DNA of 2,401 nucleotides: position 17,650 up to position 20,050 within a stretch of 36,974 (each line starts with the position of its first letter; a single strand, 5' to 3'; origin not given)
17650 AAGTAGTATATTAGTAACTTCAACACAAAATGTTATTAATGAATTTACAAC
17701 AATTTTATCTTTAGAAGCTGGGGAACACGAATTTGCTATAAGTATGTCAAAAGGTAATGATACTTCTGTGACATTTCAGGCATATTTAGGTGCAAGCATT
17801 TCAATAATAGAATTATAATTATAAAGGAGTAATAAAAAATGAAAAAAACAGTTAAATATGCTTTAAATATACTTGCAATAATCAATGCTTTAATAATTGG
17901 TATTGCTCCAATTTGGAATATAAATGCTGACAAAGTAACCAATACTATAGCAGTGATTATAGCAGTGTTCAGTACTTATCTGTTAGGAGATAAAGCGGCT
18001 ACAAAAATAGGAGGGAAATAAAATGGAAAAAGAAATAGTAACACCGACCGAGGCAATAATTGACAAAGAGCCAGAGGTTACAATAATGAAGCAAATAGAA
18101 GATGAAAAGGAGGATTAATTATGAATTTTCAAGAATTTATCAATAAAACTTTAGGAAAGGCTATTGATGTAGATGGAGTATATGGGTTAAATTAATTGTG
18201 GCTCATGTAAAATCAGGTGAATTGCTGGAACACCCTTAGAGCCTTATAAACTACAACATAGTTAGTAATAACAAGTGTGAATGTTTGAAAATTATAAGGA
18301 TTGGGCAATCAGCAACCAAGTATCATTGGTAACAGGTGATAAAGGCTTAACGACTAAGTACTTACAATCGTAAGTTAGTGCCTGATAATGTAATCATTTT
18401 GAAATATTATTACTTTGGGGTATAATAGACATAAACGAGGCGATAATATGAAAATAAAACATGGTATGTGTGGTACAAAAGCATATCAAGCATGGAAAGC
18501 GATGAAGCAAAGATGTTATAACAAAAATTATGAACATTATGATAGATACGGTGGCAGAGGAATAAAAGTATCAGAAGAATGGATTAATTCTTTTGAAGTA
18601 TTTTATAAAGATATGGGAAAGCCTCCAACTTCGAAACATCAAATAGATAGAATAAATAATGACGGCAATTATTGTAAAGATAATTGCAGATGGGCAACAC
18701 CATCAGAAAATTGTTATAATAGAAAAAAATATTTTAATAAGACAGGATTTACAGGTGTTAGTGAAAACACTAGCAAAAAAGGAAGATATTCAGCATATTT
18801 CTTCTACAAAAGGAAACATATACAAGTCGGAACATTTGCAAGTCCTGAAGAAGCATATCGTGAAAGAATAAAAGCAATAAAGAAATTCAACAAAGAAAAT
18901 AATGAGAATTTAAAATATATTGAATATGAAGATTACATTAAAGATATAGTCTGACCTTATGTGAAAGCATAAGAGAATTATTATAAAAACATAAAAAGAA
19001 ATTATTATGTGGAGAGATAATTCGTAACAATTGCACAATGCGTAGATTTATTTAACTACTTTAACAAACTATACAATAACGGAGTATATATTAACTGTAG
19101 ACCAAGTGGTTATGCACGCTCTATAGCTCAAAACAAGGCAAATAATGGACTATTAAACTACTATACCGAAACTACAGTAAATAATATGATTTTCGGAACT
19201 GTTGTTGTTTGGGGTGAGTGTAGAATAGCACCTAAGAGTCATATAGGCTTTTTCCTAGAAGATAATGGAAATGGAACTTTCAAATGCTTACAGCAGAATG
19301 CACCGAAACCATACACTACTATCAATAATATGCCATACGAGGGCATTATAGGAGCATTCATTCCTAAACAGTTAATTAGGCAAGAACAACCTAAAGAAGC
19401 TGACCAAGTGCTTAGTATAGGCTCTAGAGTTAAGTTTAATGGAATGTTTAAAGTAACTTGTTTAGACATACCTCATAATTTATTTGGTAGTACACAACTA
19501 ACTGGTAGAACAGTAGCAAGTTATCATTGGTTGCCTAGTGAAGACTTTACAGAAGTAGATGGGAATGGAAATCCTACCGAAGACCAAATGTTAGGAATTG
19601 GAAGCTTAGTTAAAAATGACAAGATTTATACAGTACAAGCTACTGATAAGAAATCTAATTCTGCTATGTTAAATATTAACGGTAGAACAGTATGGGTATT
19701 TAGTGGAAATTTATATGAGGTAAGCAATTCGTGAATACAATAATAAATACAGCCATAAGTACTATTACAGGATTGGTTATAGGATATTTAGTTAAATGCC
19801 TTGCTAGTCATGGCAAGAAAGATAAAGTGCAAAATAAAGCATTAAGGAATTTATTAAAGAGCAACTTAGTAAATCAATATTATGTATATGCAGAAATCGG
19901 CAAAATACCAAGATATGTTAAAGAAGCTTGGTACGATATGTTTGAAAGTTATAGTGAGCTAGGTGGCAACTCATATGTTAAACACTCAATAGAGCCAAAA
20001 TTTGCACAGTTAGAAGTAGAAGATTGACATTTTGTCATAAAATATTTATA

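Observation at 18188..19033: Endolysin gene interrupted by a second group I intron carrying an HNH-AP2 endonuclease, inserted at the CHAP catalytic cysteine motif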

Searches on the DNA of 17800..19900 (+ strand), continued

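Call 26: search_dna_similar(query=window:18170-18450:+, collection=phages, mode=distant, max_rows=40, max_evalue=0.001)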
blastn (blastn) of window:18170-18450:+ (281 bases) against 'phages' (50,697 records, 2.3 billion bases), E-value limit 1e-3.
Records with a match: 286; places in all: 311; records where one place covers at least 80% of the query: 0.
Best place of each record, by identity: 80-90% 34; 60-80% 252.
By first word of the organism name: Vibrio 86; Staphylococcus 74; Pseudomonas 43; Bacillus 16; Flavobacterium 13; Lactococcus 10; Aeromonas 9; Streptococcus 6; Brochothrix 4; Salmonella 3; and 14 more.
By host as written in the record: - 74; Staphylococcus aureus 41; Vibrio cholerae 23; Pseudomonas aeruginosa 16; Lactococcus lactis 10; Pseudomonas syringae pv. porri LMG 28495 8; Staphylococcus sp. 7; Bacillus subtilis 7; and 64 more.
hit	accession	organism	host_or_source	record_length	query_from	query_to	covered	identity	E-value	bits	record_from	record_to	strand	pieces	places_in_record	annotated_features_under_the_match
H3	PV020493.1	Staphylococcus phage RSM-J51Sa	-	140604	22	211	68%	71.0%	2e-15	89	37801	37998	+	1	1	record has no annotation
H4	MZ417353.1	Staphylococcus phage PG-2021_93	Staphylococcus epidermidis S414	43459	40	212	62%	76.3%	2e-27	128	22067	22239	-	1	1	record has no annotation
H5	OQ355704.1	Staphylococcus phage vB_SepS_BE28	Staphylococcus epidermidis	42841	40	212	62%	76.3%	2e-27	128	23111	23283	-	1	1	hypothetical protein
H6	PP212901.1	Staphylococcus phage PT1-4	Staphylococcus gallinarum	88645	23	188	59%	78.6%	1e-30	139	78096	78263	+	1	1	hypothetical protein | lysin N-acetylmuramoyl-L-alanine amidase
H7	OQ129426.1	Staphylococcus phage vB_SauM_JDF86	Staphylococcus aureus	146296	22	188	59%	76.5%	4e-24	117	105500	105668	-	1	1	hypothetical protein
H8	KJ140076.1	Staphylococcus phage DW2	Staphylococcus aureus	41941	40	198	57%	79.9%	4e-31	140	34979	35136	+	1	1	similar to tail tip hydrolase; coding region may be disrupted by ...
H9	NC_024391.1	Staphylococcus phage DW2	Staphylococcus aureus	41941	40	198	57%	79.9%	4e-31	140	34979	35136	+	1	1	similar to tail tip hydrolase; coding region may be disrupted by ...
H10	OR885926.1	Staphylococcus phage 184DA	Staphylococcus sp.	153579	37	199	58%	75.2%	3e-20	104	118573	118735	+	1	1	none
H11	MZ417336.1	Staphylococcus phage PG-2021_46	Staphylococcus epidermidis I0564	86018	36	190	55%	76.8%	1e-24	118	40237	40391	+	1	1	record has no annotation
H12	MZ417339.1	Staphylococcus phage PG-2021_5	Staphylococcus epidermidis C6869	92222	36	190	55%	76.8%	1e-24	118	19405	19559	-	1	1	record has no annotation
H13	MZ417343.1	Staphylococcus phage PG-2021_74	Staphylococcus epidermidis I0515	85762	36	190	55%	76.8%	1e-24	118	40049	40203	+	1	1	record has no annotation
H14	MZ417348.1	Staphylococcus phage PG-2021_88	Staphylococcus epidermidis C6869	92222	36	190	55%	76.8%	1e-24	118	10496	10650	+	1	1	record has no annotation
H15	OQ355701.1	Staphylococcus phage vB_SepS_BE22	Staphylococcus epidermidis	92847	36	190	55%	76.8%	1e-24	118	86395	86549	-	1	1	hypothetical protein (x2)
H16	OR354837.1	Staphylococcus phage S-CoN_Ph14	Staphylococcus sp.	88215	36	190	55%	76.8%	1e-24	118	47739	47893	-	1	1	hypothetical protein (x2)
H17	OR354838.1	Staphylococcus phage S-CoN_Ph15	Staphylococcus sp.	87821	36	190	55%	76.8%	1e-24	118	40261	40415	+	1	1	hypothetical protein (x2)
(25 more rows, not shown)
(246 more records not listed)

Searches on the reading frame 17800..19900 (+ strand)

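Call 42: search_protein_families(library=pfam, proteins=[L001:3271-3810:+], max_evalue=0.1)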
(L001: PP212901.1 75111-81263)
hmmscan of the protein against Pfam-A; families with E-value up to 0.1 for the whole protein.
L001:3271-3810:+ (179 aa): 2 families
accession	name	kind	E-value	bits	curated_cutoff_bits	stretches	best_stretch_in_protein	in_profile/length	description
PF07463.16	NUMOD4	-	3.4e-14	53.2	23.4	1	3-58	1-48/49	NUMOD4 motif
PF13392.12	HNH_3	-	7.8e-06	25.9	24.8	1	73-114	4-45/46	HNH endonuclease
